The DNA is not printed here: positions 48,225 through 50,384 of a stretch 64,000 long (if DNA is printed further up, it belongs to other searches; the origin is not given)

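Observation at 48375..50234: Single-ORF fusion of an NMNAT/NadM-like nucleotidyltransferase to an archaeal-type iPGM domain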

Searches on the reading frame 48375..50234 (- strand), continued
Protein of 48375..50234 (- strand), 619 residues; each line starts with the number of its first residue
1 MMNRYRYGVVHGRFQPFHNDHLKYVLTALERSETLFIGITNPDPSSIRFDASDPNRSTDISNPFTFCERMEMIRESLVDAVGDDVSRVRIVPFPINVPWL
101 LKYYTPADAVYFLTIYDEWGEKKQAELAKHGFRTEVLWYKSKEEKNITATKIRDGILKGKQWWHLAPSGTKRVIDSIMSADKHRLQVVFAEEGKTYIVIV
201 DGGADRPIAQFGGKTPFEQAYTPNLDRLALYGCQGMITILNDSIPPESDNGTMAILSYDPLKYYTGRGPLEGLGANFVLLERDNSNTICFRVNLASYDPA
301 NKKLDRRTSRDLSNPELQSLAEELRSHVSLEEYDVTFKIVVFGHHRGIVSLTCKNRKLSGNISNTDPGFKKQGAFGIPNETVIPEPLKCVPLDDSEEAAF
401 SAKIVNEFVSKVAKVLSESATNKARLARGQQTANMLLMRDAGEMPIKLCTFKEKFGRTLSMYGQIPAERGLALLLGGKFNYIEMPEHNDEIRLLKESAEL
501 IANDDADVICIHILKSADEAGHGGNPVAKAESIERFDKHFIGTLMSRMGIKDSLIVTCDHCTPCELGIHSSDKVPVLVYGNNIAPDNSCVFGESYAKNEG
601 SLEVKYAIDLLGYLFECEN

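Call 78: get_annotated_region(hit=H17, flank=8000)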
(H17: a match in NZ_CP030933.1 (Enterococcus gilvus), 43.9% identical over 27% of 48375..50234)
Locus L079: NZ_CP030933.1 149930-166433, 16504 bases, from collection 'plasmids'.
description: Enterococcus gilvus strain CR1 plasmid pCR1A, complete sequence
organism: Enterococcus gilvus (NCBI taxid 160453)
taxonomy: Bacteria; Bacillota; Bacilli; Lactobacillales; Enterococcaceae; Enterococcus; Enterococcus gilvus
host: -; source: cow,milk,milk; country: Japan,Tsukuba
typing (MOB-suite, as given by PLSDB): non-mobilizable
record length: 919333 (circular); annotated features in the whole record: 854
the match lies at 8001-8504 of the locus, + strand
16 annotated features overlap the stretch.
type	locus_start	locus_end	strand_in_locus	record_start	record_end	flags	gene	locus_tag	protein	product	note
CDS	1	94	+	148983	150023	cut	-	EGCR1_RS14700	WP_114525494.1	peptidylprolyl isomerase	GO:0006457 - protein folding [Evidence IEA]; GO:0000413 - protein peptidyl-prolyl isomerization [Evidence IEA]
CDS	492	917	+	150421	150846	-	-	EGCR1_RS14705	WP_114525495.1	DUF6323 family protein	-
CDS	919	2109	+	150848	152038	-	-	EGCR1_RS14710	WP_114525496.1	DUF6179 domain-containing protein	-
CDS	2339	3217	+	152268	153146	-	-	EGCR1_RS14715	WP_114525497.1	sortase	-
CDS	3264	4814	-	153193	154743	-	-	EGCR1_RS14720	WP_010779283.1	helix-turn-helix domain-containing protein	-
CDS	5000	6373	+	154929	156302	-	-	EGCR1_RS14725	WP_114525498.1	aminopeptidase P family protein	-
CDS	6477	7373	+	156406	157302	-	-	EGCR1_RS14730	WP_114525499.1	YafY family protein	-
CDS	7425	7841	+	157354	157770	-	-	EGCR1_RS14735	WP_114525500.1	DUF3788 family protein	-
CDS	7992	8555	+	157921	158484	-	-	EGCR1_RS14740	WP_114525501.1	adenylyltransferase/cytidyltransferase family protein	-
CDS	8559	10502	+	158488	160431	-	-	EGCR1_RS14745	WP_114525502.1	PEP/pyruvate-binding domain-containing protein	GO:0016310 - phosphorylation [Evidence IEA]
CDS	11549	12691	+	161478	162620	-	xerS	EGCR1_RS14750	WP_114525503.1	tyrosine recombinase XerS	GO:0015074 - DNA integration [Evidence IEA]; GO:0006310 - DNA recombination [Evidence IEA]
CDS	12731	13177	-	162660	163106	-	-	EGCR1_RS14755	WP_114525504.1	Spx/MgsR family RNA polymerase-binding regulatory protein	-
CDS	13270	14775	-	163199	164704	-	-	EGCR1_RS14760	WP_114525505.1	helix-turn-helix domain-containing protein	-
CDS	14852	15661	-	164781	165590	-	-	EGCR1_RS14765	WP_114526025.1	metallophosphoesterase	-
CDS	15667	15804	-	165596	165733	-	-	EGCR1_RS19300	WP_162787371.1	hypothetical protein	-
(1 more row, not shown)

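Call 79: get_annotated_region(hit=H16, flank=8000)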
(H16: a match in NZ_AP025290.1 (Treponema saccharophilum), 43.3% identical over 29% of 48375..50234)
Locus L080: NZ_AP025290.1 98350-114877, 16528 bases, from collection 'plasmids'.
description: Treponema saccharophilum strain JCM 32279 plasmid pTS2, complete sequence
organism: Treponema saccharophilum (NCBI taxid 165)
taxonomy: Bacteria; Spirochaetota; Spirochaetia; Spirochaetales; Treponemataceae; Treponema; Treponema saccharophilum
host: -; source: -; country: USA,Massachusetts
typing (MOB-suite, as given by PLSDB): non-mobilizable
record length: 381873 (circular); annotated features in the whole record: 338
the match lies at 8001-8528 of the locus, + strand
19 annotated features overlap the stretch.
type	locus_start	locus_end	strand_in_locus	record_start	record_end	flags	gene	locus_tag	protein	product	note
CDS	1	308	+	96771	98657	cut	-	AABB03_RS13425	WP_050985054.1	glycoside hydrolase family 36 protein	-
CDS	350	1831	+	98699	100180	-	-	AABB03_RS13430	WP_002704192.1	hypothetical protein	-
CDS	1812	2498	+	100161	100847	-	-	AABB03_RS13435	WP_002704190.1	TetR/AcrR family transcriptional regulator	-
CDS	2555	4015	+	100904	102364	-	-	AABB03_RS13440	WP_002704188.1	glycoside-pentoside-hexuronide (GPH):cation symporter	GO:0008643 - carbohydrate transport [Evidence IEA]; GO:0006812 - monoatomic cation transport [Evidence IEA]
CDS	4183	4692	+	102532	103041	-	-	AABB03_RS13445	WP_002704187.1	hemerythrin family protein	-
CDS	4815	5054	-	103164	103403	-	-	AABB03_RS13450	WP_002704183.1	hypothetical protein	-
CDS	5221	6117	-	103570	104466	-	-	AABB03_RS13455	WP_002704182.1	hypothetical protein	-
CDS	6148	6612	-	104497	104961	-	-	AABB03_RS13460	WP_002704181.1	hypothetical protein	-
CDS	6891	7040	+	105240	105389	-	-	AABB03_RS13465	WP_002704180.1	hypothetical protein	-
CDS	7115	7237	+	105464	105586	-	-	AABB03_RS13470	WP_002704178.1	hypothetical protein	-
CDS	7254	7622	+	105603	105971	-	-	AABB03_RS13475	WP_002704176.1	hypothetical protein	-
CDS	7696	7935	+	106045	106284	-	-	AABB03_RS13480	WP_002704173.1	hypothetical protein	-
CDS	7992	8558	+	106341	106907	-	-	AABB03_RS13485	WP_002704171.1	adenylyltransferase/cytidyltransferase family protein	-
CDS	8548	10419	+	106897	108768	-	-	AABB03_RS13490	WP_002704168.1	pyruvate phosphate dikinase PEP/pyruvate-binding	GO:0016310 - phosphorylation [Evidence IEA]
CDS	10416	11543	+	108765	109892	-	-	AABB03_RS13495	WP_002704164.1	cysteine desulfurase family protein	-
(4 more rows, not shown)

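Call 81: search_protein_families(library=pfam, proteins=[L078:5672-6922:+, L078:6919-7995:+, L078:8534-9868:+, L080:8548-10419:+, L080:10416-11543:+, L080:11540-12355:+, L079:8559-10502:+], max_evalue=0.001)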
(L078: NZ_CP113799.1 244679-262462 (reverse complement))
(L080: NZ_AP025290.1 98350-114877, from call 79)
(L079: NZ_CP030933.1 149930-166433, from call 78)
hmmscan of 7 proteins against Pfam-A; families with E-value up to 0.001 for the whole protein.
L078:5672-6922:+ (416 aa): 3 families
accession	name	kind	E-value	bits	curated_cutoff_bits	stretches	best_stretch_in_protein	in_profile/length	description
PF00441.29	Acyl-CoA_dh_1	-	3.4e-31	108.8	22.4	1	253-410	1-150/150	Acyl-CoA dehydrogenase, C-terminal domain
PF02770.24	Acyl-CoA_dh_M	-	2e-22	79.6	33.3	1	147-241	1-97/97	Acyl-CoA dehydrogenase, middle domain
PF02771.21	Acyl-CoA_dh_N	-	4.7e-07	30.6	22.9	1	19-143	9-113/113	Acyl-CoA dehydrogenase, N-terminal domain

L078:6919-7995:+ (358 aa): 2 families
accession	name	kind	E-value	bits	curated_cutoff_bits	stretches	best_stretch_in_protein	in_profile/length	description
PF00586.29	AIRS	-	1.6e-25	90.1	24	1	54-160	2-112/112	AIR synthase related protein, N-terminal domain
PF02769.27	AIRS_C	-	2.7e-23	83.3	23.1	1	173-351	2-154/156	AIR synthase related protein, C-terminal domain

L078:8534-9868:+ (444 aa): 2 families
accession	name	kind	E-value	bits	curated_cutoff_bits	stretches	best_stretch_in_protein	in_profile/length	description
PF01676.23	Metalloenzyme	-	7.3e-32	111.3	24.3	1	18-412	1-249/252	Metalloenzyme superfamily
PF10143.14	PhosphMutase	-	3.3e-21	76.4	21.5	1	55-223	2-170/170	2,3-bisphosphoglycerate-independent phosphoglycerate mutase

L080:8548-10419:+ (623 aa): 2 families
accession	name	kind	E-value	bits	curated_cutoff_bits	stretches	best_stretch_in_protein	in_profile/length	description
PF01326.24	PPDK_N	-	3.3e-31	109.2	27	2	58-180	88-225/328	Pyruvate phosphate dikinase, AMP/ATP-binding domain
PF00391.29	PEP-utilizers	-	3e-06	27.2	23.1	1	565-609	22-68/72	PEP-utilising enzyme, mobile domain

L080:10416-11543:+ (375 aa): 3 families
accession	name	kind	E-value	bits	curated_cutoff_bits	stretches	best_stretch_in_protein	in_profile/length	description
PF00266.25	Aminotran_5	-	5.6e-65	220.2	21.5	1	2-357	1-370/371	Aminotransferase class-V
PF01212.27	Beta_elim_lyase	-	6e-05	22.9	27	1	67-174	55-169/288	Beta-eliminating lyase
PF01041.23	DegT_DnrJ_EryC1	-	0.00065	19.5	19.8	1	64-180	43-152/360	DegT/DnrJ/EryC1/StrS aminotransferase family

L080:11540-12355:+ (271 aa): 3 families
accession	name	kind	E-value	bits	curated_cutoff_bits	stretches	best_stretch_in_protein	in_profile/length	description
PF04055.27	Radical_SAM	-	9.3e-17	62.1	29.5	1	10-172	3-164/166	Radical SAM superfamily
PF13353.11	Fer4_12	-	7.4e-06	26.7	22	1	9-95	10-97/137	4Fe-4S single cluster domain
PF15603.11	Imm74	-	0.00014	22.3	27.1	0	26-52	50-76/80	Immunity protein 74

L079:8559-10502:+ (647 aa): 1 family
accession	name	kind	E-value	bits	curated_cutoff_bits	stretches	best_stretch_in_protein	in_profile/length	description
PF01326.24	PPDK_N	-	5.4e-26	92.1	27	2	61-175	89-217/328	Pyruvate phosphate dikinase, AMP/ATP-binding domain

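Call 85: get_annotated_region(hit=H10, flank=7000)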
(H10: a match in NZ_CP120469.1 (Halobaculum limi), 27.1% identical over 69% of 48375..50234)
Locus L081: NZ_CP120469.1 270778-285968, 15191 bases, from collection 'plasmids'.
description: Halobaculum sp. YSMS11 plasmid unnamed, complete sequence
organism: Halobaculum limi (NCBI taxid 3031916)
taxonomy: Archaea; Euryarchaeota; Halobacteria; Halobacteriales; Haloferacaceae; Halobaculum; Halobaculum limi
host: -; source: cell culture,sediment; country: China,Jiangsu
typing (MOB-suite, as given by PLSDB): non-mobilizable
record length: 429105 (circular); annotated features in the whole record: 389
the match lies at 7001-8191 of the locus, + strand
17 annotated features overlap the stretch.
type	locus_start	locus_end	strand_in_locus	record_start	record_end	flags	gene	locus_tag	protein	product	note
CDS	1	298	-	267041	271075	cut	-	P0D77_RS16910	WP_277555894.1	conjugal transfer protein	-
CDS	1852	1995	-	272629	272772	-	-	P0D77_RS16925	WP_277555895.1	hypothetical protein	-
CDS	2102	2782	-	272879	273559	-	-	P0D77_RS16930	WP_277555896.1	helix-turn-helix domain-containing protein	-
CDS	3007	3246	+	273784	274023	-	-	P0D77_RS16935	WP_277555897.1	hypothetical protein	-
CDS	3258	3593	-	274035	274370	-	-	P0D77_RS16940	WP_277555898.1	hypothetical protein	-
CDS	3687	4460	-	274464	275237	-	-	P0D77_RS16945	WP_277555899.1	hypothetical protein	-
CDS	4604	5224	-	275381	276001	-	-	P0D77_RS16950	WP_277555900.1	phosphoribosyltransferase family protein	GO:0009116 - nucleoside metabolic process [Evidence IEA]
CDS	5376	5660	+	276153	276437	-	-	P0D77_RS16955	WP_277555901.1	hypothetical protein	-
CDS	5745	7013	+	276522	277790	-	-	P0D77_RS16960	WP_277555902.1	acyl-CoA dehydrogenase family protein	-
CDS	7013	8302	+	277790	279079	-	-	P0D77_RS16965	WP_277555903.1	alkaline phosphatase family protein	-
CDS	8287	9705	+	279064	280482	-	-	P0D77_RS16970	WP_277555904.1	hypothetical protein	-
CDS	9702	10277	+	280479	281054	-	-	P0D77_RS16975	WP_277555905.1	adenylyltransferase/cytidyltransferase family protein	GO:0009058 - biosynthetic process [Evidence IEA]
CDS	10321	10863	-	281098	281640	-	-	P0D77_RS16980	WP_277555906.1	hypothetical protein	-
CDS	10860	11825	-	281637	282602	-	-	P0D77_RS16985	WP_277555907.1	ABC transporter permease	GO:0055085 - transmembrane transport [Evidence IEA]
CDS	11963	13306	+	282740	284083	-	-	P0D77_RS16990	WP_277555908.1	ABC transporter permease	-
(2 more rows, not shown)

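Call 86: get_annotated_region(hit=H5, flank=5000)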
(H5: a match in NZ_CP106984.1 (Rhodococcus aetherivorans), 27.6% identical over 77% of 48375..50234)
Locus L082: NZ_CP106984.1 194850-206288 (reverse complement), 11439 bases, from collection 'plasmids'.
description: Rhodococcus aetherivorans strain N1 plasmid pN1, complete sequence
organism: Rhodococcus aetherivorans (NCBI taxid 191292)
taxonomy: Bacteria; Actinomycetota; Actinomycetes; Mycobacteriales; Nocardiaceae; Rhodococcus; Rhodococcus aetherivorans
host: -; source: cell culture,soil; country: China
typing (MOB-suite, as given by PLSDB): mobilizable; relaxase MOBP
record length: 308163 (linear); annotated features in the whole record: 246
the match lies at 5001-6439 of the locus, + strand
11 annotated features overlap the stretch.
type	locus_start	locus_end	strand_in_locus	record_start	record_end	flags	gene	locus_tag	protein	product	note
CDS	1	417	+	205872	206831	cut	-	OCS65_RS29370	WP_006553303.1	helix-turn-helix domain-containing protein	GO:0006355 - regulation of DNA-templated transcription [Evidence IEA]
CDS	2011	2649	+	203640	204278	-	-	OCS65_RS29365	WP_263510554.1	TetR/AcrR family transcriptional regulator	GO:0006355 - regulation of DNA-templated transcription [Evidence IEA]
CDS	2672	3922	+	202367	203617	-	-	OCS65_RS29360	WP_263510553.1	acyl-CoA dehydrogenase family protein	-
CDS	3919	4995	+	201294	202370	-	selD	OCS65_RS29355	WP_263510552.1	selenide, water dikinase SelD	GO:0001887 - selenium compound metabolic process [Evidence IEA]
CDS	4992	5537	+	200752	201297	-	-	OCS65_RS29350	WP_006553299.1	adenylyltransferase/cytidyltransferase family protein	-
CDS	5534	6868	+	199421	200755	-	-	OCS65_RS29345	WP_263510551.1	alkaline phosphatase family protein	-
CDS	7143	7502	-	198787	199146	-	-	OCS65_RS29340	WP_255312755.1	DUF5313 family protein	-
CDS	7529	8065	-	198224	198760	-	-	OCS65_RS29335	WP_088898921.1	MarR family transcriptional regulator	-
CDS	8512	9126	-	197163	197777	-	-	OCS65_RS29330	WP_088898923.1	TetR family transcriptional regulator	-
CDS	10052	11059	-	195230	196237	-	-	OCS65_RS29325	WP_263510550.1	helix-turn-helix domain-containing protein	-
CDS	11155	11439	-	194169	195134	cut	-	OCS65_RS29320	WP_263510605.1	alpha/beta hydrolase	-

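Call 87: get_annotated_region(hit=H20, flank=6000)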
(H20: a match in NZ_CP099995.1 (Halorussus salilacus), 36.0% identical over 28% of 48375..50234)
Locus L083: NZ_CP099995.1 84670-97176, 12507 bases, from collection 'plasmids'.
description: Halorussus salilacus strain YCN54 plasmid unnamed2, complete sequence
organism: Halorussus salilacus (NCBI taxid 2953750)
taxonomy: Archaea; Euryarchaeota; Halobacteria; Halobacteriales; Haladaptataceae; Halorussus; Halorussus salilacus
host: -; source: cell culture,Substrate; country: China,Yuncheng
typing (MOB-suite, as given by PLSDB): non-mobilizable; mating-pair formation MPF_T
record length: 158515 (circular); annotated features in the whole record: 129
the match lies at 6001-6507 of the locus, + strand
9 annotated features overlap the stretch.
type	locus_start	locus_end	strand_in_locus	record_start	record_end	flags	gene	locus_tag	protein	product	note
CDS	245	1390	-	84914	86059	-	-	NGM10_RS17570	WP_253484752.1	glycosyltransferase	-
CDS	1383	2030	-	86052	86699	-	-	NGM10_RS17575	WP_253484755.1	class I SAM-dependent methyltransferase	-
CDS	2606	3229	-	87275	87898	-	-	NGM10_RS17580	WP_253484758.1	nucleoside monophosphate kinase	-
CDS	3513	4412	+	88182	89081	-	-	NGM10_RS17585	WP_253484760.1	hypothetical protein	-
CDS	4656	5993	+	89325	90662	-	-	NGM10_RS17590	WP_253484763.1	hypothetical protein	-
CDS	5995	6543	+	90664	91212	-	-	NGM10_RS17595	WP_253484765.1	adenylyltransferase/cytidyltransferase family protein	-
CDS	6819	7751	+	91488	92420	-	-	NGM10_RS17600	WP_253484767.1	DHHA2 domain-containing protein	-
CDS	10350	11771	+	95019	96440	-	-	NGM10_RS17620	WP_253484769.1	MATE family efflux transporter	GO:0055085 - transmembrane transport [Evidence IEA]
CDS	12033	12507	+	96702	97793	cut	-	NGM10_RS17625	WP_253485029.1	aminopeptidase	-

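Call 88: search_protein_families(library=pfam, proteins=[L081:8287-9705:+, L083:4656-5993:+, L083:3513-4412:+, L083:6819-7751:+, L081:7013-8302:+, L077:3979-4575:+, L077:581-1345:+], max_evalue=0.01)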
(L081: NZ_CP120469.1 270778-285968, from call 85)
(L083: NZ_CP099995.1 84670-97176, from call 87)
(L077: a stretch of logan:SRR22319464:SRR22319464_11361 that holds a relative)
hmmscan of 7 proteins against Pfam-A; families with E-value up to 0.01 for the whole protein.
L081:8287-9705:+ (472 aa): 0 families

L083:4656-5993:+ (445 aa): 0 families

L083:3513-4412:+ (299 aa): 0 families

L083:6819-7751:+ (310 aa): 2 families
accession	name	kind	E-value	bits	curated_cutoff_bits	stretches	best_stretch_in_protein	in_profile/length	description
PF02833.19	DHHA2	-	3.7e-09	37.4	27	1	180-303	1-124/126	DHHA2 domain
PF01368.27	DHH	-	3.9e-08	34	28.1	1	4-145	1-125/125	DHH family, N-terminal domain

L081:7013-8302:+ (429 aa): 3 families
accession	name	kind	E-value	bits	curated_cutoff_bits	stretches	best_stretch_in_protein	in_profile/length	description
PF01676.23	Metalloenzyme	-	7.4e-31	108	24.3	1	8-392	3-245/252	Metalloenzyme superfamily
PF10143.14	PhosphMutase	-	1.3e-20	74.5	21.5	1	42-216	1-165/170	2,3-bisphosphoglycerate-independent phosphoglycerate mutase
PF01663.27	Phosphodiest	-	3.1e-06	27.5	23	1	278-358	140-237/342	Type I phosphodiesterase / nucleotide pyrophosphatase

L077:3979-4575:+ (198 aa): 0 families

L077:581-1345:+ (254 aa): 1 family
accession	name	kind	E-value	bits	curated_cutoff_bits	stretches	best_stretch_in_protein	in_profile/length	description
PF00300.27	His_Phos_1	-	8.6e-16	58.6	21.7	1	57-229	1-169/194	Histidine phosphatase superfamily (branch 1)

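Call 91: find_homologous_proteins(query=L020:1682-2743:+, max_evalue=1e-40)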
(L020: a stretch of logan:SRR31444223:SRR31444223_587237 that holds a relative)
Query L020:1682-2743:+ (353 aa): 7794 proteins with E <= 1e-40 among 8000 candidates; the best 120 are listed.
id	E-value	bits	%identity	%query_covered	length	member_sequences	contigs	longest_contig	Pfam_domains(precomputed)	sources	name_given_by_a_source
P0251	3.8e-232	788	100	100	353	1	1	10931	PF00586.30,PF02769.28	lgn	-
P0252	4.8e-93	330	48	96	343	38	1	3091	PF00586.30,PF02769.28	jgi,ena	-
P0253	7.5e-93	330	47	95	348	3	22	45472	PF00586.30,PF02769.28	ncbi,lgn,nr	ncbi:MAG: selenide, water dikinase SelD [Flavobacteriales bacterium]|nr:selenide, water dikinase Sel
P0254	4.4e-88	314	45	97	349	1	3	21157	PF00586.30,PF02769.28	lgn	-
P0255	8.7e-88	313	48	91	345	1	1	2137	PF00586.30,PF02769.28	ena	-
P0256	1.3e-87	313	47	91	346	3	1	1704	PF00586.30,PF02769.28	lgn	-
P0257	1.3e-86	309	47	89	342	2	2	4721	PF00586.30,PF02769.28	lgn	-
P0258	6.7e-86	307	44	97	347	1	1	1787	PF00586.30,PF02769.28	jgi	jgi:selenide, water dikinase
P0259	1.0e-85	306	45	96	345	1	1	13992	PF00586.30,PF02769.28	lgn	-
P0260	3.1e-85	305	43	97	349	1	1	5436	PF00586.30,PF02769.28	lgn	-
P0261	4.5e-85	304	47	90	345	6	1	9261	PF00586.30,PF02769.28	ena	-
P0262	4.7e-85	304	44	94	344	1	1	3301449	PF00586.30,PF02769.28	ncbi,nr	ncbi:MAG: selenide, water dikinase SelD [Cyclobacteriaceae bacterium]|nr:selenide, water dikinase Se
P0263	5.0e-85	304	44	95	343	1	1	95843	PF00586.30,PF02769.28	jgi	jgi:selenide, water dikinase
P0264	6.2e-85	304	45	95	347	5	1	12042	PF00586.30,PF02769.28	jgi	-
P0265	6.8e-85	304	45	95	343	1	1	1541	PF00586.30,PF02769.28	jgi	jgi:selenide,water dikinase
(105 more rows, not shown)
